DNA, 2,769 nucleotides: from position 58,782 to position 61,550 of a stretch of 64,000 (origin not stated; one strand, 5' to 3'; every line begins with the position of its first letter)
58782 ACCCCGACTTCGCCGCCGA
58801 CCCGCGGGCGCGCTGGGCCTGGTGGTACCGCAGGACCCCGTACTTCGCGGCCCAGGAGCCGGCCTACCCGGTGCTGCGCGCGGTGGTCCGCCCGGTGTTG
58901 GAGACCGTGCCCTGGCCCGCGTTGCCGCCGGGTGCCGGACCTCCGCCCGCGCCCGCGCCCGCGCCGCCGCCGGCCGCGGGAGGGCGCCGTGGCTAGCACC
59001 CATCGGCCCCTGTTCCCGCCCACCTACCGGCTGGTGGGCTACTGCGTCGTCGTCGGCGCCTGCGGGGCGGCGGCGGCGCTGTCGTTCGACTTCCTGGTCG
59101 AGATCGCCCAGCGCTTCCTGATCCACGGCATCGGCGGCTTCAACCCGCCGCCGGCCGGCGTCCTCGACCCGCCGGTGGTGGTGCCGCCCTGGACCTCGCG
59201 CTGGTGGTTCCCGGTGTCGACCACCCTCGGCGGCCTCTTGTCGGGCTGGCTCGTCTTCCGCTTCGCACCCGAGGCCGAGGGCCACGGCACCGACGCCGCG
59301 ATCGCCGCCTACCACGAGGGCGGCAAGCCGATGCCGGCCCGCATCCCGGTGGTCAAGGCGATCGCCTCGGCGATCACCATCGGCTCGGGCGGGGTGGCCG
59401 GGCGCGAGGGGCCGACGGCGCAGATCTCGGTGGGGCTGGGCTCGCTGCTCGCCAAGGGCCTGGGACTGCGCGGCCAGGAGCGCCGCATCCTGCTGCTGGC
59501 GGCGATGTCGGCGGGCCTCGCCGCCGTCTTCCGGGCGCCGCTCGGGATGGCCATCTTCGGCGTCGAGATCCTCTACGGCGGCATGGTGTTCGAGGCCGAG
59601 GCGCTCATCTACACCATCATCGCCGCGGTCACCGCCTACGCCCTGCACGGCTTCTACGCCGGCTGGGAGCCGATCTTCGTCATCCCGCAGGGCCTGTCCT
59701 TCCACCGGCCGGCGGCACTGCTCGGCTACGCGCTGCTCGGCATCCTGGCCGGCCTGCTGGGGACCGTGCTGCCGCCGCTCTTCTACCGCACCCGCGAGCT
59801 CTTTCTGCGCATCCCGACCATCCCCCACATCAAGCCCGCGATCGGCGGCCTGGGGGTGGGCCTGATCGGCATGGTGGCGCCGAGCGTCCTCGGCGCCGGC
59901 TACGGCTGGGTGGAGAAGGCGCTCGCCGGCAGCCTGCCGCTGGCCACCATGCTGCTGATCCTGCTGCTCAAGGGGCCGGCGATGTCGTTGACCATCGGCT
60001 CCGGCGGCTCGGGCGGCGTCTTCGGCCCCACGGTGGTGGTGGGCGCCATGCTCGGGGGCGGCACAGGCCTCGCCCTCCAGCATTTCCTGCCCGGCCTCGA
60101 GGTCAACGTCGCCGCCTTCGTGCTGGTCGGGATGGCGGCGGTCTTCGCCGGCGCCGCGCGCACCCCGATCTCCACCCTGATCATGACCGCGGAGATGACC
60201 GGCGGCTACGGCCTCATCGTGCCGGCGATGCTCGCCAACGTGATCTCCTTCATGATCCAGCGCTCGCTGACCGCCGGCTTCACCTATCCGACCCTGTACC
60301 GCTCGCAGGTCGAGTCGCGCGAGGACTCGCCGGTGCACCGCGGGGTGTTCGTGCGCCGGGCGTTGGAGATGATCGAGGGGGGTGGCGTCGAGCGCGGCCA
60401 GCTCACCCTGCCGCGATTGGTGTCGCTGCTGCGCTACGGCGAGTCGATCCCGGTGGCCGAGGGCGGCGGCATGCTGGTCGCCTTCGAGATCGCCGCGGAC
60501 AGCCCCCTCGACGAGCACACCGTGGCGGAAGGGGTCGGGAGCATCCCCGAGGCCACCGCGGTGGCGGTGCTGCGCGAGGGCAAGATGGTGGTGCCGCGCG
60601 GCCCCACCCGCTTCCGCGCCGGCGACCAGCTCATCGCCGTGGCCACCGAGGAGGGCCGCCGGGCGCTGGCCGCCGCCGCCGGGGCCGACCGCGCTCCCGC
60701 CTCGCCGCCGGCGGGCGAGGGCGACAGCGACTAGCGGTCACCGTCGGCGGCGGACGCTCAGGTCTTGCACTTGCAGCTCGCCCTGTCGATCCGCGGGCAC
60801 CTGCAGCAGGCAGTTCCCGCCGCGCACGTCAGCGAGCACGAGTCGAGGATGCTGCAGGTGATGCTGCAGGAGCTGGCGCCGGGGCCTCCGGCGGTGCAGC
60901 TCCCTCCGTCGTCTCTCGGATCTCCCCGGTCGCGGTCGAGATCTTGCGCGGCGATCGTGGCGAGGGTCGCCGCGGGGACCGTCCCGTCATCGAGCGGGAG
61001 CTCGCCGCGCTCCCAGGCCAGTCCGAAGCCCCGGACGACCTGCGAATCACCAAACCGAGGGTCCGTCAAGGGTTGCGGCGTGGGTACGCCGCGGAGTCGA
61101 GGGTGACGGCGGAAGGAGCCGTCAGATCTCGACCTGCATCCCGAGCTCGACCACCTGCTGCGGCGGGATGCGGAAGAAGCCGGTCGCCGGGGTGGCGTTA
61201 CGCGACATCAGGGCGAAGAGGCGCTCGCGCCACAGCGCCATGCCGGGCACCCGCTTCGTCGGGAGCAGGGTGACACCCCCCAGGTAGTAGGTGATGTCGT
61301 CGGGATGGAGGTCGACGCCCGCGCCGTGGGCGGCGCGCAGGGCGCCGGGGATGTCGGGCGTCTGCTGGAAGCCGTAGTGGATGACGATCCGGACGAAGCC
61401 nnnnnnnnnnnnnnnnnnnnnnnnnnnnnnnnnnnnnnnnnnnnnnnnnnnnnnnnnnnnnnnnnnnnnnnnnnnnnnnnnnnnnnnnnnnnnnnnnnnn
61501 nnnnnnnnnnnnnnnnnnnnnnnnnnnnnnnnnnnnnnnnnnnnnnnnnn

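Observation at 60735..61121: Previously unannotated 103-aa ORF with an 11-Cys C-terminal tail in the 387-bp gap between convergent ClC and kup genes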

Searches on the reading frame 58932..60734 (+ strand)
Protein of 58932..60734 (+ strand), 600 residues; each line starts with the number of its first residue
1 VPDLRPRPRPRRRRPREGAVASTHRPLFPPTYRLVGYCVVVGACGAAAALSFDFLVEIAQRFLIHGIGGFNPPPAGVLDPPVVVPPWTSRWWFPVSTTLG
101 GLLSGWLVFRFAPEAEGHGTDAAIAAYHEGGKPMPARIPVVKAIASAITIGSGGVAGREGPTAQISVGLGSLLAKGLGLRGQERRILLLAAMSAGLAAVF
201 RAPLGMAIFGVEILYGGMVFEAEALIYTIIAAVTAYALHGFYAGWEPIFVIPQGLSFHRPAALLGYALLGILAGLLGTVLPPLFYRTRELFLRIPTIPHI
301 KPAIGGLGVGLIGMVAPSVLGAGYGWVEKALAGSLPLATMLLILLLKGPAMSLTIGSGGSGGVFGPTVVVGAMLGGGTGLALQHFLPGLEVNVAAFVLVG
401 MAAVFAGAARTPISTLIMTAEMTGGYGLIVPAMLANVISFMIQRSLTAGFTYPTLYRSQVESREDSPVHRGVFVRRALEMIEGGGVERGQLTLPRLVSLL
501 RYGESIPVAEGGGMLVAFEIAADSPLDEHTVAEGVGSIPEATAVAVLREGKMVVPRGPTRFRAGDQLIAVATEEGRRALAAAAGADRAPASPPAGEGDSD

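Call 4: search_protein_families(library=pfam, proteins=[window:58932-60734:+], max_evalue=0.1)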
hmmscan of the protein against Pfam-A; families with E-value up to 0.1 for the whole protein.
window:58932-60734:+ (600 aa): 2 families
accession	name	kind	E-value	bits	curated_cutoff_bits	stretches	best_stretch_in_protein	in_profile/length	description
PF00654.25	Voltage_CLC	-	3.7e-83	280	24.8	1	100-443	1-345/346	Voltage gated chloride channel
PF02080.26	TrkA_C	-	5.6e-09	36.2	27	1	515-581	1-68/71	TrkA-C domain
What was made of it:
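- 58932..60734 (+): ClC chloride channel with a C-terminal TrkA_C domain, convergent with the remnant. Its stop is 23 nt from the remnant's stop. Pfam Voltage_CLC 3.7e-83 and TrkA_C (call 4).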

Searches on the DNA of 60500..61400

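Call 16: search_rna_families(source=window, start=60500, end=61400, threshold=evalue, max_evalue=1)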
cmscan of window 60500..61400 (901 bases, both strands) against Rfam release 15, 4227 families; matches with E-value up to 1: 0.
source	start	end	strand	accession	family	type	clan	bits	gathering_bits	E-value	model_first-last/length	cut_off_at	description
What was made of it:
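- Tried and rejected: Rfam on the gap found nothing (call 16).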
